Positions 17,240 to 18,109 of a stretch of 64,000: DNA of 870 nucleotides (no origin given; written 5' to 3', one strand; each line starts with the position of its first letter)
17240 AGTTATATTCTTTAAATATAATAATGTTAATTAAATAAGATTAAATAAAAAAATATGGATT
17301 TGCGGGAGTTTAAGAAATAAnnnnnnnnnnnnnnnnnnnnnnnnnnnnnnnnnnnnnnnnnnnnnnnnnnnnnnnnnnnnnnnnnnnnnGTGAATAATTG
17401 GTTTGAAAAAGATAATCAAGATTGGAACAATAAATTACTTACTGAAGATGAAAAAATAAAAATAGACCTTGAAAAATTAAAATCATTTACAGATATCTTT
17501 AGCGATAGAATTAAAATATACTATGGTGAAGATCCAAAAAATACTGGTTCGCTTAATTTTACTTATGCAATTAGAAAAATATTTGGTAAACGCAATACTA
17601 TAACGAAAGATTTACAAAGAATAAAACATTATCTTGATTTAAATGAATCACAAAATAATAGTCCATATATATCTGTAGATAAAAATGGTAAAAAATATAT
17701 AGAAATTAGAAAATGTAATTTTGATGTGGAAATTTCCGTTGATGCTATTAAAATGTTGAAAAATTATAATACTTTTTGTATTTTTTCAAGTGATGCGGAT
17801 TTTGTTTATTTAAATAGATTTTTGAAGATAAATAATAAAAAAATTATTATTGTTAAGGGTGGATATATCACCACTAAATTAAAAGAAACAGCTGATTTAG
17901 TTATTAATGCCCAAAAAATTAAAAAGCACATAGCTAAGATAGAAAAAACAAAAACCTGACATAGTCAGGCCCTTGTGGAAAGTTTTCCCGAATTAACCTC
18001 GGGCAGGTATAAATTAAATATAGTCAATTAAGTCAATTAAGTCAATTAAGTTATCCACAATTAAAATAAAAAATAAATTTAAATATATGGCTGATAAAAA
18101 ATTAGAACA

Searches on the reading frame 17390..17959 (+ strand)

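Call 57: search_protein_families(library=padloc, proteins=[window:17390-17959:+], max_evalue=0.001)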
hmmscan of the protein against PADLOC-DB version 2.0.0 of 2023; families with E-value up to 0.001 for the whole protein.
window:17390-17959:+ (189 aa): 1 family
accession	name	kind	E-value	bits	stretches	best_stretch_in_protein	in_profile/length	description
PDLC01154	NYN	-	5.9e-06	23.9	1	111-186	231-307/310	"LabA-like protein, NYN family nuclease"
